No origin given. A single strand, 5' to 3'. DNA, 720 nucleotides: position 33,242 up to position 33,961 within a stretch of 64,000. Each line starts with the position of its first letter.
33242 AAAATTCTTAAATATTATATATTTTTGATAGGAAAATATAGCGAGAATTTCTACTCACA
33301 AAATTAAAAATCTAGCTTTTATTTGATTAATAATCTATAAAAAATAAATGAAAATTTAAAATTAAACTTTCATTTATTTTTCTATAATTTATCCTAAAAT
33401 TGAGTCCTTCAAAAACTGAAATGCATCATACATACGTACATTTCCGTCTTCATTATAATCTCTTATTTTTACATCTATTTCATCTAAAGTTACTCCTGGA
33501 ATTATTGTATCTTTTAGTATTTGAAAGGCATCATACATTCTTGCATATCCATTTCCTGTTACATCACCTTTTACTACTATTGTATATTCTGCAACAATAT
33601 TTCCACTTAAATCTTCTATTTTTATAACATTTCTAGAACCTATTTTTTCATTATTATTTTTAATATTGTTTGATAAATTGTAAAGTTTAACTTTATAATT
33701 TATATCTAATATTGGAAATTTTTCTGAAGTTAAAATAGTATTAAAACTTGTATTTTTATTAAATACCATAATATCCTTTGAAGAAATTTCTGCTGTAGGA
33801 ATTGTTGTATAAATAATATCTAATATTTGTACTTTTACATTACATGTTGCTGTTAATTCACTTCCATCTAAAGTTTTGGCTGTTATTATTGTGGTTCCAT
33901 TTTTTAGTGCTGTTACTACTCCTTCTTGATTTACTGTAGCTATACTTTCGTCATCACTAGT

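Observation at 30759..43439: Putative non-cellulosomal cohesin-dockerin surface-display locus with dedicated sortase B and regulator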

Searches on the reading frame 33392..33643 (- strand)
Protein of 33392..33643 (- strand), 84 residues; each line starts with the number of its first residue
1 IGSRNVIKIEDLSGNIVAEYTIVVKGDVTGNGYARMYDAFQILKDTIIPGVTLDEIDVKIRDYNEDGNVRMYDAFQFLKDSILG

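Call 9: search_solved_structures(query=window:33392-33643:-, max_evalue=10, show_alignments=3)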
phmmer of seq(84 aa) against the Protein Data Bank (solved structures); distinct sequences matched with E-value up to 10: 8.
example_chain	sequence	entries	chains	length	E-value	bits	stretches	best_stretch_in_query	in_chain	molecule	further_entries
3ul4_B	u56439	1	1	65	0.0014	21.9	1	22-84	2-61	Cellulosome enzyme, dockerin type I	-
4uyp_B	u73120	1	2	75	0.06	16.7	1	24-84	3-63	Cellulosomal scaffoldin adaptor protein B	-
4uyq_B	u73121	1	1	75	0.063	16.6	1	24-84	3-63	Cellulosomal scaffoldin adaptor protein B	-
4i2y_A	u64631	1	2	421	0.17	15.3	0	27-75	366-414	RGECO1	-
5x9a_A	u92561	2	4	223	0.28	14.6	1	18-66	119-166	Calaxin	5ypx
2ccl_B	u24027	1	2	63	0.37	14.2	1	23-75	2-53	ENDO-1,4-BETA-XYLANASE Y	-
3gb0_A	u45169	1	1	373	1.2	12.6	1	6-56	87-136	Peptidase T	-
1nfh_A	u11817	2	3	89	1.2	12.5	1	23-65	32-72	conserved hypothetical protein AF1956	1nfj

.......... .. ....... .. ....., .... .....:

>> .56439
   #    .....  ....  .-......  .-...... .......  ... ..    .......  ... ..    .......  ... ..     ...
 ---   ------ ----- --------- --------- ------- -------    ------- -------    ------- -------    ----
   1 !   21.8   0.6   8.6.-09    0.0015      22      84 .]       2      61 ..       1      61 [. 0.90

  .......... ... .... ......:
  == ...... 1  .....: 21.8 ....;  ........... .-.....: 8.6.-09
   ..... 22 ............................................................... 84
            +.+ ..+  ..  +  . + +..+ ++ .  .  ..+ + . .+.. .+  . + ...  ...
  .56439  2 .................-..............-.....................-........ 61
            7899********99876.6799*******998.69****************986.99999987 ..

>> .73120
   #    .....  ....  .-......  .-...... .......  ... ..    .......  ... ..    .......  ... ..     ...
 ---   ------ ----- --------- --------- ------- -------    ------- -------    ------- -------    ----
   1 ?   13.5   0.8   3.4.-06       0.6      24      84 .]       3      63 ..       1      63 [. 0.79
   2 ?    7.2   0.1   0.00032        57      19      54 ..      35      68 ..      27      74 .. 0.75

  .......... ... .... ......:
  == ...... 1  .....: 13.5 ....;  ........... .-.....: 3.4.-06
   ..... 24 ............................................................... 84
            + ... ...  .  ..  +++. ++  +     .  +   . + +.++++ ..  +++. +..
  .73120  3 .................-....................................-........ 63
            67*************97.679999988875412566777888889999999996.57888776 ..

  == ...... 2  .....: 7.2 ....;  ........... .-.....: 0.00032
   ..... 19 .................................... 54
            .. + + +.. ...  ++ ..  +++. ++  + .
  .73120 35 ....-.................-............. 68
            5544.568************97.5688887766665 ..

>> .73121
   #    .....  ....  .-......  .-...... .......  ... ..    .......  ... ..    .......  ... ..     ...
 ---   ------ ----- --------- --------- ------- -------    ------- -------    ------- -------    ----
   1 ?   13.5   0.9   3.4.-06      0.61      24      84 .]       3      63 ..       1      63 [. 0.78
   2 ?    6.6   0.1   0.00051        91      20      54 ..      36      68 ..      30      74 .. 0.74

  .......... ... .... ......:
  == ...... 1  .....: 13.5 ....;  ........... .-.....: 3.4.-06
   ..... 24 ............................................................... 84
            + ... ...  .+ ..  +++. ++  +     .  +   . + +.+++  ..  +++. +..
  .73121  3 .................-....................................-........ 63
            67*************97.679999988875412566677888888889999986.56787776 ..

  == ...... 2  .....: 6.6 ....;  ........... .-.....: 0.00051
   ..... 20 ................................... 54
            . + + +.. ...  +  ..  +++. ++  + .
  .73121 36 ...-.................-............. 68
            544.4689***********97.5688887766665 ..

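Call 35: find_related_loci(query=A4, collection=genome_contigs, flank=10000)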
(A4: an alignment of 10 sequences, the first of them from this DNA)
Query A4 (84 aa) in genome_contigs; peptide patterns used: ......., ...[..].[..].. (x = any residue, [..] = any of these).
107 stretches matched a pattern; 2 encode a relative of the query (tblastn E <= 1e-3); 2 distinct loci.
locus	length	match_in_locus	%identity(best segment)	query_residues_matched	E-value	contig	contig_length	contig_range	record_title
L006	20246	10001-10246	72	1-83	1e-37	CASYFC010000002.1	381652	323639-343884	MAG: uncultured Clostridia bacterium isolate extra-ERR2136572.1_1677762953 genome assembly, contig: NODE_2_length_381652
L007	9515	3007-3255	68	1-84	6e-36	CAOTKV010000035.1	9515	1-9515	MAG TPA_asm: uncultured Clostridia bacterium isolate MGBC114438 genome assembly, contig: MGBC114438.35, whole genome sho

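Call 38: search_protein_families(library=pfam, proteins=[L006:57-1010:+, L006:1007-4108:+, L006:4173-4961:+, L006:5210-7870:+, L006:7931-10252:+, L006:10422-11615:+, L007:9-917:+, L007:937-3258:+, L007:3657-4847:+], max_evalue=0.001)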
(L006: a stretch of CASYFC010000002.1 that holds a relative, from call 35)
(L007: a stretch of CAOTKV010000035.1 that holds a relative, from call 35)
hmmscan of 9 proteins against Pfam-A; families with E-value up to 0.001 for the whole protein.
L006:57-1010:+ (317 aa): 3 families
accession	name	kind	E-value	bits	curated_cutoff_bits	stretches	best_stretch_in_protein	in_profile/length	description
PF00963.24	Cohesin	-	9e-11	42.6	24.1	1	29-154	3-138/139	Cohesin domain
PF21461.3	HL_N-beta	-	1.1e-09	38.4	27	1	202-243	15-55/57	Hyaluronate lyase, N-terminal beta-sheet domain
PF22359.2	Big-like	-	0.00048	20.8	27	0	201-246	3-47/48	Bacterial Ig-like domain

L006:1007-4108:+ (1033 aa): 4 families
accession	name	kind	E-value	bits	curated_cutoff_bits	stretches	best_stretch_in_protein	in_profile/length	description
PF02368.24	Big_2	-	1.2e-65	217.9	22.8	8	285-353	3-70/79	Bacterial Ig-like domain (group 2)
PF22359.2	Big-like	-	4.7e-17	62.4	27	3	750-784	2-37/48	Bacterial Ig-like domain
PF21461.3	HL_N-beta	-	1.1e-05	25.5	27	1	742-788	5-50/57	Hyaluronate lyase, N-terminal beta-sheet domain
PF21764.3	Invasin_D4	-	0.00075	20.4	27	0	488-528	37-75/88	Invasin, domain 4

L006:4173-4961:+ (262 aa): 1 family
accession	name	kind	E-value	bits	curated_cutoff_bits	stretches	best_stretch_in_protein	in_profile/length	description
PF04203.18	Sortase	-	1.1e-14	54.7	26.6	1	96-254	1-122/125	Sortase domain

L006:5210-7870:+ (886 aa): 8 families
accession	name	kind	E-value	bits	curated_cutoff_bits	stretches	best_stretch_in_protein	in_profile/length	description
PF02368.24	Big_2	-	2.1e-36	124.2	22.8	3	664-741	2-79/79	Bacterial Ig-like domain (group 2)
PF14200.12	RicinB_lectin_2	-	2.8e-22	79.6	25.6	2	319-407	2-89/89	Ricin-type beta-trefoil lectin domain-like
PF00652.28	Ricin_B_lectin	-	1e-10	42.3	29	2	286-420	4-126/126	Ricin-type beta-trefoil lectin domain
PF21461.3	HL_N-beta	-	8.6e-10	38.7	27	1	461-491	18-48/57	Hyaluronate lyase, N-terminal beta-sheet domain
PF22359.2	Big-like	-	4.9e-09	36.7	27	1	538-569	2-33/48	Bacterial Ig-like domain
PF05257.22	CHAP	-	4.4e-08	34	26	1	56-121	6-69/81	CHAP domain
PF00404.24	Dockerin_1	-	1.3e-05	25.8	22.9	1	597-646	1-52/57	Dockerin type I domain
PF08481.16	GBS_Bsp-like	-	5.2e-05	23.6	31.6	1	181-256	10-84/92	GBS Bsp-like repeat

L006:7931-10252:+ (773 aa): 6 families
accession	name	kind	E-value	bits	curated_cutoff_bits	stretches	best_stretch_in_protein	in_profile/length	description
PF02368.24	Big_2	-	4e-21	75.2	22.8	2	552-627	3-78/79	Bacterial Ig-like domain (group 2)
PF00188.32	CAP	-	1e-16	62.3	21.1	1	163-270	1-117/117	Cysteine-rich secretory protein family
PF22359.2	Big-like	-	8.7e-12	45.5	27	1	344-388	4-48/48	Bacterial Ig-like domain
PF13306.12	LRR_5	-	1.4e-11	44.8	27.7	1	64-144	44-122/127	BspA type Leucine rich repeat region (6 copies)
PF00404.24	Dockerin_1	-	1.4e-07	32.1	22.9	1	482-533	1-52/57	Dockerin type I domain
PF20578.4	aBig_2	-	1.2e-06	28.6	27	0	404-443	17-54/89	Atrophied bacterial Ig domain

L006:10422-11615:+ (397 aa): 1 family
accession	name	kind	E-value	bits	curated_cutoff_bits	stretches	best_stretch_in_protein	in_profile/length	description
PF00871.23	Acetate_kinase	-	4.5e-145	483.7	22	1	5-390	1-392/392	Acetokinase family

L007:9-917:+ (302 aa): 1 family
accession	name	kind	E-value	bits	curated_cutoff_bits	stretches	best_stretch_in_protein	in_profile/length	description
PF13306.12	LRR_5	-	6e-06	26.6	27.7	1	82-183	15-112/127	BspA type Leucine rich repeat region (6 copies)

L007:937-3258:+ (773 aa): 6 families
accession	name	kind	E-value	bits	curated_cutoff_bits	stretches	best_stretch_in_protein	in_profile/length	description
PF00188.32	CAP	-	1e-18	68.7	21.1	1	166-273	1-117/117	Cysteine-rich secretory protein family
PF02368.24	Big_2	-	4.8e-18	65.3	22.8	3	552-620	3-70/79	Bacterial Ig-like domain (group 2)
PF13306.12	LRR_5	-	8.1e-14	52.1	27.7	1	66-148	20-101/127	BspA type Leucine rich repeat region (6 copies)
PF22359.2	Big-like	-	6.8e-10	39.5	27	1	352-388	11-47/48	Bacterial Ig-like domain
PF20578.4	aBig_2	-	3.9e-05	23.8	27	0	407-444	19-54/89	Atrophied bacterial Ig domain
PF00404.24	Dockerin_1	-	6.1e-05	23.6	22.9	1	483-532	1-51/57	Dockerin type I domain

L007:3657-4847:+ (396 aa): 1 family
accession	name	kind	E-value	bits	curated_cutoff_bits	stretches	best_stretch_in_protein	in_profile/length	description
PF00871.23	Acetate_kinase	-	3.1e-144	480.9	22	1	4-389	1-392/392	Acetokinase family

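Call 85: find_related_loci(query=A4, collection=metagenome_contigs, flank=10000)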
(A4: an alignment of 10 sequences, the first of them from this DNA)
Query A4 (84 aa) in metagenome_contigs; peptide patterns used: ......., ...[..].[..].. (x = any residue, [..] = any of these).
127 stretches matched a pattern; 2 encode a relative of the query (tblastn E <= 1e-3); 2 distinct loci.
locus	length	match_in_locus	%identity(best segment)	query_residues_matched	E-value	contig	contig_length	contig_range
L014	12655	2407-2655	68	1-84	5e-36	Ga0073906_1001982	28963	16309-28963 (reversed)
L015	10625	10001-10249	68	1-84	5e-36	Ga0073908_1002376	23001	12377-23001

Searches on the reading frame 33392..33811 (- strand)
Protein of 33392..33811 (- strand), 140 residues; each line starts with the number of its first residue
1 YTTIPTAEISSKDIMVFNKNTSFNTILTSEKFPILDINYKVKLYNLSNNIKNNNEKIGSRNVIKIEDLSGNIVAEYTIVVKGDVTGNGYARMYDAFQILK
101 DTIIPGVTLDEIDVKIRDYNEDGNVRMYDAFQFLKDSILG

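Call 58: predict_structure(alignment_id=A6)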
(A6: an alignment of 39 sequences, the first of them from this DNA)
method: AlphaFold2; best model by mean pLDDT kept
length: 140 residues; sequences in the alignment: 39
mean_pLDDT: 96.2   pTM: 0.89
mean pLDDT of the five models: 96.2, 95.9, 95.8, 95.7, 95.5
residues with pLDDT >= 90: 133; 70-90: 7; 50-70: 0; < 50: 0
segments of 3 or more residues with pLDDT < 50: none
pLDDT, mean of each block of 10 residues (from residue 1): 97 97 97 95 97 98 97 98 97 97 89 97 96 94
secondary structure, 60 per line:
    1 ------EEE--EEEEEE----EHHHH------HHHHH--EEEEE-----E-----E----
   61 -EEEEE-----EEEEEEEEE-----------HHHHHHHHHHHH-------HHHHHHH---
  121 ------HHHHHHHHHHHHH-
elements in order: E7-9 E12-17 H23-26 H33-37 E40-44 E62-66 E72-80 H92-103 H111-117 H127-139

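Call 60: fold_search(model_id=the predicted structure, library=pdb)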
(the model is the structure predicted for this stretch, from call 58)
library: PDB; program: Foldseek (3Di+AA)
matches with E <= 10: 495; with E <= 0.001: 0
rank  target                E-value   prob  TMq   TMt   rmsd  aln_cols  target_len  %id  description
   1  4uyp_B                3.2e-02  1.00  0.38  0.70   2.1        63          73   25  High resolution structure of the third cohesin ScaC in complex with the ScaB dockerin with a mutation in the N-termina (released 2015-04-15)
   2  2ccl_B                9.0e-02  1.00  0.37  0.77   1.9        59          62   19  THE S45A, T46A MUTANT OF THE TYPE I COHESIN-DOCKERIN COMPLEX FROM THE CELLULOSOME OF CLOSTRIDIUM THERMOCELLUM (released 2007-02-13)
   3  8ajy_B                1.1e-01  0.99  0.36  0.58   2.8        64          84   25  Ruminococcus flavefaciens Cohesin-Dockerin structure: dockerin from ScaH adaptor scaffoldin in complex with the cohesi (released 2022-11-02)
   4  2vn6_B                1.5e-01  0.99  0.37  0.77   1.4        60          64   23  The Clostridium cellulolyticum dockerin displays a dual binding mode for its cohesin partner (released 2008-05-13)
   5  4uyq_B                1.6e-01  0.99  0.35  0.64   2.8        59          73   27  High resolution structure of the third cohesin ScaC in complex with the ScaB dockerin with a mutation in the C-termina (released 2015-04-15)
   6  4wkz_A                1.8e-01  0.72  0.39  0.25   7.9       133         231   15  Complex of autonomous ScaG cohesin CohG and X-doc domains (released 2015-12-23)
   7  2vn5_B                2.1e-01  0.99  0.35  0.81   2.5        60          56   23  The Clostridium cellulolyticum dockerin displays a dual binding mode for its cohesin partner (released 2008-05-20)
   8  2vn5_D                2.2e-01  0.99  0.34  0.82   2.5        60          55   23  The Clostridium cellulolyticum dockerin displays a dual binding mode for its cohesin partner (released 2008-05-20)
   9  6kgf_B                3.1e-01  0.96  0.36  0.76   3.1        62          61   24  Crystal structure of CaDoc0917(R16D)-CaCohA2 complex at pH 8.2 (released 2020-07-08)
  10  4fl4_J                3.3e-01  0.94  0.34  0.67   2.8        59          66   22  Scaffoldin conformation and dynamics revealed by a ternary complex from the Clostridium thermocellum cellulosome (released 2012-06-27)
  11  4iu2_B                3.7e-01  0.66  0.42  0.26   7.4       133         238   18  Cohesin-dockerin -X domain complex from Ruminococcus flavefacience (released 2013-04-24)
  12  5aea_A                3.7e-01  0.47  0.23  0.30   3.2        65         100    6  Crystal structure of human NCAM domain 1 (released 2016-04-13)
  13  4fl4_D                4.2e-01  0.94  0.36  0.71   2.2        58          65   26  Scaffoldin conformation and dynamics revealed by a ternary complex from the Clostridium thermocellum cellulosome (released 2012-06-27)
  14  9qn5_D                4.5e-01  0.20  0.27  0.10   8.1        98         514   12  Crystal structure of human SUMO E1 with small unit cell parameters in the P1 21 1 space group. (released 2026-04-08)
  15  4rwn_A                5.1e-01  0.09  0.22  0.12  10.2       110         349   15  Crystal structure of the pre-reactive state of porcine OAS1 (released 2015-05-20)
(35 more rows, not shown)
